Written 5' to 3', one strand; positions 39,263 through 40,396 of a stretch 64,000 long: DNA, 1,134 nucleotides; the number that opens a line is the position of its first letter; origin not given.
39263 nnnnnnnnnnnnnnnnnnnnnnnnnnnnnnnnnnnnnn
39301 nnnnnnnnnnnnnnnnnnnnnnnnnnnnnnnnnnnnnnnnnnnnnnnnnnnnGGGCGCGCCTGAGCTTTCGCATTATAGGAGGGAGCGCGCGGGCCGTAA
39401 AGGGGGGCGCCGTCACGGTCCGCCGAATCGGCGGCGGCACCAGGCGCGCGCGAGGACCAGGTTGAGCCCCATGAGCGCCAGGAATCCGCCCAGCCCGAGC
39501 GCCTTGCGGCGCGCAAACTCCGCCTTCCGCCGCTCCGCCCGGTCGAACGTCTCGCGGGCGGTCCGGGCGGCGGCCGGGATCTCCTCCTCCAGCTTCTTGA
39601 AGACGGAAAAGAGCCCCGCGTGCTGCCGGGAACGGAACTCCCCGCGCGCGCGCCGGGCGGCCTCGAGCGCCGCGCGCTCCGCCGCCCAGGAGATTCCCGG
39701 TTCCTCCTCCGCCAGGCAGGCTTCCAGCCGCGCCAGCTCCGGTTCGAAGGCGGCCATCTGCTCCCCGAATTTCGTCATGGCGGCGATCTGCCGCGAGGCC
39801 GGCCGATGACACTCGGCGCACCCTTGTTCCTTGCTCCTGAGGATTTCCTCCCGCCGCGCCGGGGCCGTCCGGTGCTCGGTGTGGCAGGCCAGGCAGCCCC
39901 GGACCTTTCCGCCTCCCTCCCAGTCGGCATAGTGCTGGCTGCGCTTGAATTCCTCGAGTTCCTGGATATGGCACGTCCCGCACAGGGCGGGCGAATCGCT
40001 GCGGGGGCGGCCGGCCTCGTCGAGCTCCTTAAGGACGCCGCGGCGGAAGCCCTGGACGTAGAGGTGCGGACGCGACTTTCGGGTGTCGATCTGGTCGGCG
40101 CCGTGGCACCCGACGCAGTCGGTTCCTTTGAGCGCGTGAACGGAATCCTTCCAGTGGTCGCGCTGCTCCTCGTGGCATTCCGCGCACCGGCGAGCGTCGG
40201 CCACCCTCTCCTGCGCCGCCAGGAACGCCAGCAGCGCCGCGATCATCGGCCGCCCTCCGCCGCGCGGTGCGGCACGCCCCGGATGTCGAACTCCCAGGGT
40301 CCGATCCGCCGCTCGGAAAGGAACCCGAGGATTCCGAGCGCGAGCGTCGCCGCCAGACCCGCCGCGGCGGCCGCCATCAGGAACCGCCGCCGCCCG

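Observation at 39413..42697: Second Rieske/cytochrome b complex coupled to a pentaheme c and co-transcribed with NAD(P)HX dehydratase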

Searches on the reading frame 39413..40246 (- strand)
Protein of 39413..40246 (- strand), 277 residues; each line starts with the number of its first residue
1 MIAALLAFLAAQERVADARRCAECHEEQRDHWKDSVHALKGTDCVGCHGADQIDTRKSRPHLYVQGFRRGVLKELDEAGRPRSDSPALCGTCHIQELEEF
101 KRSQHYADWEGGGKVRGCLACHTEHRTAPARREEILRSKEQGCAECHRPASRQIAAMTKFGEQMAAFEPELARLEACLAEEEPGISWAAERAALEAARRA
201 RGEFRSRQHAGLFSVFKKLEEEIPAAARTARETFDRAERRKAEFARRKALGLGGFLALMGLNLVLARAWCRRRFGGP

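Call 5: search_protein_families(library=pfam, proteins=[window:39413-40246:-], max_evalue=0.01)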
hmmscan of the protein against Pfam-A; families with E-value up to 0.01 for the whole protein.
window:39413-40246:- (277 aa): 7 families
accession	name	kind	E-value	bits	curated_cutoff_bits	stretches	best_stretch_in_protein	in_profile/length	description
PF02085.21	Cytochrom_CIII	-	9.2e-07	29.6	22.9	1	86-147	46-101/101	Class III cytochrome C family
PF14522.11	Cytochrome_C7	-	1.5e-06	28.4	24.8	1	87-148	14-67/67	Cytochrome c7 and related cytochrome c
PF22113.1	Mtrc-MtrF_II-IV_dom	-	6.1e-06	26.3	30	1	15-153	3-170/176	Outer membrane cytochrome MtrC/MtrF-like, domains II/IV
PF09699.15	Paired_CXXCH_1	-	1.1e-05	25.4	20.6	0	116-149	7-38/41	Doubled CXXCH motif (Paired_CXXCH_1)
PF03264.19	Cytochrom_NNT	-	0.00016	21.9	24.1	0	85-138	35-88/174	NapC/NirT cytochrome c family, N-terminal region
PF14537.11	Cytochrom_c3_2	-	0.0009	20.1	25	0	118-157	9-42/79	Cytochrome c3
PF13435.11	Cytochrome_C554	-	0.0093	17.3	20.8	0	21-38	2-19/84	Cytochrome c554 and c-prime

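Call 6: search_protein_families(library=ncbifam, proteins=[window:39413-40246:-], max_evalue=0.01)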
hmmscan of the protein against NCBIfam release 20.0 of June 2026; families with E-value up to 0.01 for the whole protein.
window:39413-40246:- (277 aa): 12 families
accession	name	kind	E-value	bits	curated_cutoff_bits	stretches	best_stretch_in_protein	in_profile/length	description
TIGR03508.1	decahem_SO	subfamily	2.9e-08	33.5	192.2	1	19-147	71-174/258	DmsE family decaheme c-type cytochrome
TIGR03507.1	decahem_SO1788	subfamily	5.8e-08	31.6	209.3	1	77-155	236-310/672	OmcA/MtrC family decaheme c-type cytochrome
NF041028.1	decahem_GSU2203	exception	1.3e-07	31.2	325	1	18-153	36-161/317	GSU2203 family decaheme c-type cytochrome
TIGR03153.1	cytochr_NrfH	equivalog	2.8e-06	27.4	134.2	0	10-49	20-60/138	cytochrome c nitrite reductase small subunit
NF040943.1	cytoc3_ExtM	equivalog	0.00016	20.1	800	1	3-106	4-92/599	selenite/tellurite reduction operon c-type cytochrome ExtM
NF041198.1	UshA_like_PCGU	equivalog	0.00037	19.2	275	1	88-159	410-491/519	UshA-like (seleno)protein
NF045722.1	c3_cytochr_TmcA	equivalog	0.00099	19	114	0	113-152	55-92/125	acidic tetraheme cytochrome c3 TmcA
NF008659.0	PRK11659.1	equivalog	0.0022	17.7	184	0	10-49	101-143/188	cytochrome c nitrite reductase pentaheme subunit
NF040886.1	cyt_C_like_Sec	equivalog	0.0034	16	250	0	17-147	44-161/423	multiheme c-type cytochrome (seleno)protein ExtKL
TIGR01905.1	paired_CXXCH_1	subfamily_domain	0.0044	16.9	25.2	0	116-148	7-37/41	doubled CXXCH domain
TIGR03146.1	cyt_nit_nrfB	equivalog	0.0045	17.3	166.6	0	18-49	84-117/145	cytochrome c nitrite reductase pentaheme subunit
NF045713.1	CxxCH_16_HmcA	equivalog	0.0059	15.3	400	0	19-153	112-239/541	sulfate respiration complex hexadecaheme cytochrome HmcA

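Call 9: find_encoding_contigs(protein=window:39413-40246:-, flank=10000, max_places=6)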
Protein window:39413-40246:- (277 aa): 4 contigs read that carry it; 4 places shown.
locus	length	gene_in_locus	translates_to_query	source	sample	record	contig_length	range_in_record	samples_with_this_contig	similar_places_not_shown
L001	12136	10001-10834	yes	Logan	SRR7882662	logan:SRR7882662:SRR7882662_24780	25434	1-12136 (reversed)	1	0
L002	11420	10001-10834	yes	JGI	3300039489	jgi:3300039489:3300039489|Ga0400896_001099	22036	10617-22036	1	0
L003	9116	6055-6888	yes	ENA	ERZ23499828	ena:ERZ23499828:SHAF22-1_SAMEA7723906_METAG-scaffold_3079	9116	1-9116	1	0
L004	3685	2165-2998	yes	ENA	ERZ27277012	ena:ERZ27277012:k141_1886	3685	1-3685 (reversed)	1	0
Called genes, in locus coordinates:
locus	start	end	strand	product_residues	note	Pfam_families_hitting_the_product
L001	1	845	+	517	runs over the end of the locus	PF01364:Peptidase_C25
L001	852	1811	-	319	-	PF01820:Dala_Dala_lig_N, PF02655:ATP-grasp_3, PF02786:CPSase_L_D2 (weak), PF07478:Dala_Dala_lig_C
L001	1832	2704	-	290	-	PF01565:FAD_binding_4, PF02873:MurB_C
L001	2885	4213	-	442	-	PF01225:Mur_ligase, PF08245:Mur_ligase_M, PF02875:Mur_ligase_C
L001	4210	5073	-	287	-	PF03033:Glyco_transf_28, PF13579:Glyco_trans_4_4 (weak), PF04101:Glyco_tran_28_C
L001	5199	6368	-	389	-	PF01098:FTSW_RODA_SPOVE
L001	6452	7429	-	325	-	-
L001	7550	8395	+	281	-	PF01256:Carb_kinase, PF02110:HK (faint)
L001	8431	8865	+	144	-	PF00355:Rieske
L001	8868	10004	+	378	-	PF00033:Cytochrome_B, PF13631:Cytochrom_B_N_2, PF00032:Cytochrom_B_C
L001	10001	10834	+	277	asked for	PF14522:Cytochrome_C7 (faint), PF22113:Mtrc-MtrF_II-IV_dom (faint), PF02085:Cytochrom_CIII (faint), PF09699:Paired_CXXCH_1 (faint)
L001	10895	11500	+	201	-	PF01661:Macro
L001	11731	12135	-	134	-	?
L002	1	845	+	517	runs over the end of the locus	PF01364:Peptidase_C25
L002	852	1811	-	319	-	PF01820:Dala_Dala_lig_N, PF02655:ATP-grasp_3, PF02786:CPSase_L_D2 (weak), PF07478:Dala_Dala_lig_C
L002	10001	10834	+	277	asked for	PF14522:Cytochrome_C7 (faint), PF22113:Mtrc-MtrF_II-IV_dom (faint), PF02085:Cytochrom_CIII (faint), PF09699:Paired_CXXCH_1 (faint)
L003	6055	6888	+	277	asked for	PF14522:Cytochrome_C7 (faint), PF22113:Mtrc-MtrF_II-IV_dom (faint), PF02085:Cytochrom_CIII (faint), PF09699:Paired_CXXCH_1 (faint)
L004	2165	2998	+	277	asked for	PF14522:Cytochrome_C7 (faint), PF22113:Mtrc-MtrF_II-IV_dom (faint), PF02085:Cytochrom_CIII (faint), PF09699:Paired_CXXCH_1 (faint)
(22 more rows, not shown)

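Call 10: find_homologous_proteins(query=window:39413-40246:-, max_evalue=0.001)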
Query window:39413-40246:- (277 aa): 5 proteins with E <= 0.001 among 8000 candidates.
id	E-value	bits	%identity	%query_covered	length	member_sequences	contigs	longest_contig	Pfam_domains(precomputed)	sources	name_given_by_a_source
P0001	2.2e-169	580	95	100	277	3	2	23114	PF02085.22,PF14522.12,PF22113.2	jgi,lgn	jgi:formate-dependent nitrite reductase cytochrome c552 subunit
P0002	1.9e-155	535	86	99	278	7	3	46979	PF09699.16,PF02085.22,PF14522.12,PF22113.2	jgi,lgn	jgi:hypothetical protein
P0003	1.2e-144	499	81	99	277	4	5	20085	PF09699.16,PF03264.20,PF02085.22,PF14522.12,PF22113.2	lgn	-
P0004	5.0e-139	481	76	100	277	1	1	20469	PF09699.16,PF02085.22,PF14522.12,PF22113.2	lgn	-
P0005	2.2e-8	52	27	61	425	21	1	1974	PF09699.16,PF14537.12,PF13435.12,PF02085.22,PF14522.12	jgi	jgi:hypothetical protein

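Call 17: find_encoding_contigs(protein=P0002, flank=8000, max_places=2)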
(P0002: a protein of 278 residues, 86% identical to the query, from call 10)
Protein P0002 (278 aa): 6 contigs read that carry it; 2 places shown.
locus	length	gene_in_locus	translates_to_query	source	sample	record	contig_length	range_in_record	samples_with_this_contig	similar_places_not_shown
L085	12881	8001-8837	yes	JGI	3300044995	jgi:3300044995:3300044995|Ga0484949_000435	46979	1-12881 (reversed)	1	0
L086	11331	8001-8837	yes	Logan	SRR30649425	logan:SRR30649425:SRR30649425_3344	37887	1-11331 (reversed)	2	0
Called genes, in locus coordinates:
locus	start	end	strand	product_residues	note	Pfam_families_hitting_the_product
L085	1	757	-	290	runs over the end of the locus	PF01565:FAD_binding_4, PF02873:MurB_C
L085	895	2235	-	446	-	PF01225:Mur_ligase, PF08245:Mur_ligase_M, PF02875:Mur_ligase_C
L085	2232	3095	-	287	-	PF03033:Glyco_transf_28, PF04101:Glyco_tran_28_C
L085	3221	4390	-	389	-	PF01098:FTSW_RODA_SPOVE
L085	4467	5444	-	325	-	-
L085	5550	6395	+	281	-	PF01256:Carb_kinase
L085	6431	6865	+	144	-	PF00355:Rieske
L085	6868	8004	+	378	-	PF00033:Cytochrome_B, PF13631:Cytochrom_B_N_2, PF00032:Cytochrom_B_C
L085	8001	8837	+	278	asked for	PF02085:Cytochrom_CIII (faint), PF09699:Paired_CXXCH_1 (faint), PF14522:Cytochrome_C7 (faint), PF22113:Mtrc-MtrF_II-IV_dom (faint)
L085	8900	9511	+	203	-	PF01661:Macro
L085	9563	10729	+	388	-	PF21088:MS_channel_1st (weak), PF00924:MS_channel_2nd, PF21082:MS_channel_3rd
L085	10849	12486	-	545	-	PF00118:Cpn60_TCP1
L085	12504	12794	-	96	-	PF00166:Cpn10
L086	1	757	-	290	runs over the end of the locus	PF01565:FAD_binding_4, PF02873:MurB_C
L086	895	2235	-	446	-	PF01225:Mur_ligase, PF08245:Mur_ligase_M, PF02875:Mur_ligase_C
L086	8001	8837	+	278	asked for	PF02085:Cytochrom_CIII (faint), PF09699:Paired_CXXCH_1 (faint), PF14522:Cytochrome_C7 (faint), PF22113:Mtrc-MtrF_II-IV_dom (faint)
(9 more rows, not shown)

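Call 18: find_encoding_contigs(protein=P0004, flank=8000, max_places=2)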
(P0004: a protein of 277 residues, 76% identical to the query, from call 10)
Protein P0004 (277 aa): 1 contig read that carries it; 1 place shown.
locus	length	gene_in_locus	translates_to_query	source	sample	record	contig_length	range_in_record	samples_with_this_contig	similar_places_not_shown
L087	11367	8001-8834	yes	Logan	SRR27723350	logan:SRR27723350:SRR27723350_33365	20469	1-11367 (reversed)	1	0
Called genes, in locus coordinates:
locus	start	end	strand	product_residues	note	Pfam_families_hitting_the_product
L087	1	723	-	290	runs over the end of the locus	PF01565:FAD_binding_4, PF02873:MurB_C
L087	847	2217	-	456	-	PF01225:Mur_ligase, PF08245:Mur_ligase_M, PF02875:Mur_ligase_C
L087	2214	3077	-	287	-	PF03033:Glyco_transf_28, PF13579:Glyco_trans_4_4 (faint), PF04101:Glyco_tran_28_C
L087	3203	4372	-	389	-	PF01098:FTSW_RODA_SPOVE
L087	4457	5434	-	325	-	-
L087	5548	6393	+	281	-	PF01256:Carb_kinase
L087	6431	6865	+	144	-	PF00355:Rieske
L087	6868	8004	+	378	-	PF00033:Cytochrome_B, PF13631:Cytochrom_B_N_2, PF00032:Cytochrom_B_C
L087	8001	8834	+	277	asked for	PF02085:Cytochrom_CIII (faint), PF14522:Cytochrome_C7 (faint), PF09699:Paired_CXXCH_1 (faint), PF22113:Mtrc-MtrF_II-IV_dom (faint)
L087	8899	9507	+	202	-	PF01661:Macro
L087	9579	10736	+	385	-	PF21088:MS_channel_1st, PF00924:MS_channel_2nd, PF21082:MS_channel_3rd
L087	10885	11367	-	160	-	?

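Call 22: search_protein_representatives(protein=window:39413-40246:-)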
Query: 277 residues. Proteins with E-value up to 0.001 (for the whole library): 372; up to 1e-10: 46; up to 1e-30: 9. The best 150 are listed.
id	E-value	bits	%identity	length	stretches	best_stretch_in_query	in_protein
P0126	2.3e-78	280.1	56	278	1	5-275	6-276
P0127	8.3e-74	265.1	47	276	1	1-275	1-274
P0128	6.2e-45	170.4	44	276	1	5-275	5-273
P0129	8.5e-44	166.7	42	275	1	1-276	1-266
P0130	2.1e-40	155.6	36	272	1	2-273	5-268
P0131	2.2e-40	155.5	39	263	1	4-272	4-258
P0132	3.1e-38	148.5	37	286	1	4-272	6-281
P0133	8.4e-38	147.0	39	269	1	2-272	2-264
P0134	5.8e-36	141.0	38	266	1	5-273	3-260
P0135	2.8e-28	115.8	36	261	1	3-270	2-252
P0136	2.1e-27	112.9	41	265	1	2-276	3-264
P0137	1.1e-26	110.6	39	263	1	2-274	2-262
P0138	1.1e-25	107.3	43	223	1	2-160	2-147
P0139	1.2e-24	103.9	40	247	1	7-268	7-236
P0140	5.4e-23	98.5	37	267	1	6-272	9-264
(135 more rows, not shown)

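Call 34: find_homologous_proteins(query=A2, max_evalue=1e-10)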
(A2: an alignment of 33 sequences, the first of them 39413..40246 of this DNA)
Query A2 (33 sequences) (277 aa, profile of the alignment): 33 proteins with E <= 1e-10 among 8000 candidates.
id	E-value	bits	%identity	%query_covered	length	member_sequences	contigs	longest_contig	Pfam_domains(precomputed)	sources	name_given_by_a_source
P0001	1.6e-82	295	95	100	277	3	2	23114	PF02085.22,PF14522.12,PF22113.2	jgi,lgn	jgi:formate-dependent nitrite reductase cytochrome c552 subunit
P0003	8.4e-81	289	81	99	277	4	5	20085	PF09699.16,PF03264.20,PF02085.22,PF14522.12,PF22113.2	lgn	-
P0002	1.1e-80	289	86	99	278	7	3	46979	PF09699.16,PF02085.22,PF14522.12,PF22113.2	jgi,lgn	jgi:hypothetical protein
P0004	6.9e-79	283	76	100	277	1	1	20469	PF09699.16,PF02085.22,PF14522.12,PF22113.2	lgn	-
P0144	2.5e-73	265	24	86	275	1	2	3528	PF09699.16,PF14537.12,PF13435.12,PF03264.20,PF14522.12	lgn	-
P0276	1.8e-45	173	27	58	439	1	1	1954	PF09699.16,PF14537.12,PF14522.12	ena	-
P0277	7.5e-44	168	23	67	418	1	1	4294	PF09699.16,PF14537.12,PF22678.2,PF14522.12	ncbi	-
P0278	5.1e-42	162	28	53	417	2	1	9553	PF09699.16,PF14537.12,PF14522.12,PF22113.2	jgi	jgi:hypothetical protein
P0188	6.6e-40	155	31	53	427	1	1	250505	PF09699.16,PF14537.12,PF14522.12,PF22113.2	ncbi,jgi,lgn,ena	-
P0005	3.1e-37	146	27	61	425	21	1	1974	PF09699.16,PF14537.12,PF13435.12,PF02085.22,PF14522.12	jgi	jgi:hypothetical protein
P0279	8.9e-32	129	23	69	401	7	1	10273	PF09699.16,PF14537.12,PF02085.22,PF14522.12,PF22113.2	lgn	-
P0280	4.7e-31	126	26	52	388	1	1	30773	PF14537.12,PF14522.12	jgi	-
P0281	1.0e-29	122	25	47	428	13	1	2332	PF09699.16,PF14537.12,PF02085.22,PF14522.12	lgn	-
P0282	3.9e-27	113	29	54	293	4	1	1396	PF09699.16,PF14537.12,PF01844.30,PF03264.20,PF02085.22,PF14522.12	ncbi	-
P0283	8.4e-27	112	25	91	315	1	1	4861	PF14537.12,PF14522.12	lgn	-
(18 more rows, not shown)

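Call 37: search_solved_structures(query=window:39413-40246:-, max_evalue=1)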
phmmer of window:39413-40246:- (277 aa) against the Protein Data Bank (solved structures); distinct sequences matched with E-value up to 1: 10.
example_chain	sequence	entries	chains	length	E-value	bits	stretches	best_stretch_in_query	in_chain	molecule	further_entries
1qdb_A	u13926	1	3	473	0.024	17.6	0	42-114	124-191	CYTOCHROME C NITRITE REDUCTASE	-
1gu6_A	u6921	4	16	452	0.026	17.5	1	40-117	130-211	CYTOCHROME C552 | Cytochrome c-552 | Cytochrome c nitrite reductase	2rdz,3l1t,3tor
2rf7_A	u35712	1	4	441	0.032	17.2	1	40-117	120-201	Cytochrome c-552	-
4wjy_A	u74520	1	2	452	0.051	16.5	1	40-117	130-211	Cytochrome c-552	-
9wt8_A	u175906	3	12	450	0.1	15.6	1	11-39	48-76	Cytochrome c,Multiheme cytochrome c selenoprotein (MccSep)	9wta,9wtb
9wt9_A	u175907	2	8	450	0.1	15.6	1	11-39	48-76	Cytochrome c,Multiheme cytochrome c selenoprotein mutant (MccSep U325A) | Cytochrome c,Multiheme cytochrome c selenoprotein (MccSep)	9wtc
8q1w_A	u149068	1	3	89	0.19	14.7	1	38-94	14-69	Putative lipoprotein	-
3n5l_A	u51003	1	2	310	0.32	13.9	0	152-207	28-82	Binding protein component of ABC phosphonate transporter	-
6lod_A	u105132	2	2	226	0.59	13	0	31-122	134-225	MULTIHEME_CYTC domain-containing protein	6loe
5k5i_A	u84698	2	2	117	0.73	12.7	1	85-156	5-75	Transcriptional repressor CTCF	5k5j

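Call 43: predict_structure(alignment_id=A2)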
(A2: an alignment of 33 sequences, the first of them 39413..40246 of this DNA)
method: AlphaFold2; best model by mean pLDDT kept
length: 277 residues; sequences in the alignment: 33
mean_pLDDT: 92.9   pTM: 0.83
mean pLDDT of the five models: 92.9, 91.8, 91.1, 88.8, 87.7
residues with pLDDT >= 90: 228; 70-90: 41; 50-70: 7; < 50: 1
segments of 3 or more residues with pLDDT < 50: none
pLDDT, mean of each block of 10 residues (from residue 1): 72 83 93 93 92 90 90 77 89 96 96 91 93 94 94 97 98 98 96 98 98 97 98 98 98 98 97 82
secondary structure, 60 per line:
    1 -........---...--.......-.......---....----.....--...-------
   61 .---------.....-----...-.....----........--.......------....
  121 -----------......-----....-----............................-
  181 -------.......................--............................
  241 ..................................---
elements in order: H2-9 E13-15 H18-24 H26-32 H36-39 H44-48 E51-53 E71-75 E81-83 H85-89 H94-101 H104-110 H117-120 H132-137 H143-146 H152-179 H188-210 H213-274

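Call 47: fold_search(model_id=the predicted structure, library=pdb)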
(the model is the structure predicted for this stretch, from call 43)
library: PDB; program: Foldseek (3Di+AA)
matches with E <= 10: 115; with E <= 0.001: 0
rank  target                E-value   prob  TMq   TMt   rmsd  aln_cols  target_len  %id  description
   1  4n4j                  2.4e-01  0.25  0.21  0.13  15.1       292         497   14  Kuenenia stuttgartiensis hydroxylamine oxidoreductase (released 2013-12-11)
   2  5c5b_D                4.3e-01  0.12  0.13  0.10  37.6       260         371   10  Crystal Structure of Human APPL BAR-PH Heterodimer (released 2016-06-22)
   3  4rkn_B                6.6e-01  0.25  0.27  0.13  17.2       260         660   15  Wolinella succinogenes octaheme sulfite reductase MccA, form II (released 2015-02-04)
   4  7tmq_E                9.1e-01  0.11  0.18  0.10  15.4       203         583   11  V1 complex lacking subunit C from Saccharomyces cerevisiae, State 3 (released 2022-04-06)
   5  8bcx_A                9.6e-01  0.35  0.27  0.19   7.3       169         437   18  Crystal structure of NrfA-1 from Geobacter metallireducens (released 2023-08-30)
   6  1oah_A                1.0e+00  0.18  0.22  0.15   8.5       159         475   17  Cytochrome c Nitrite Reductase from Desulfovibrio desulfuricans ATCC 27774: The relevance of the two calcium sites in  (released 2003-05-08)
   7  1oah_B                1.1e+00  0.20  0.23  0.16   8.4       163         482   18  Cytochrome c Nitrite Reductase from Desulfovibrio desulfuricans ATCC 27774: The relevance of the two calcium sites in  (released 2003-05-08)
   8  5c5b_B                1.5e+00  0.07  0.13  0.10  37.0       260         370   10  Crystal Structure of Human APPL BAR-PH Heterodimer (released 2016-06-22)
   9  2j7a_A                2.2e+00  0.20  0.25  0.17   7.9       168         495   17  Crystal structure of cytochrome c nitrite reductase NrfHA complex from Desulfovibrio vulgaris (released 2006-12-06)
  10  2z0o                  2.4e+00  0.13  0.16  0.13  25.8       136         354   11  Crystal structure of APPL1-BAR-PH domain (released 2008-05-13)
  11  9bqx_A                2.4e+00  0.08  0.18  0.20  36.4       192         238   10  Membrane-bound AMPH-1 tube in the presence of GTP (released 2025-05-14)
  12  2vr0_E                2.4e+00  0.06  0.15  0.10  14.0       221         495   13  Crystal structure of cytochrome c nitrite reductase NrfHA complex bound to the HQNO inhibitor (released 2008-06-03)
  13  3hai_A                2.5e+00  0.07  0.17  0.16  38.5       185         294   12  Crystal structure of human PACSIN1 F-BAR domain (P21 lattice) (released 2009-06-16)
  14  2elb                  2.5e+00  0.05  0.15  0.13  33.8       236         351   14  Crystal Structure of the BAR-PH domain of human APPL1 (released 2007-05-29)
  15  3syv_G                2.5e+00  0.04  0.14  0.15  31.1       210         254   18  Crystal structure of mPACSIN 3 F-BAR domain mutant (released 2012-05-16)
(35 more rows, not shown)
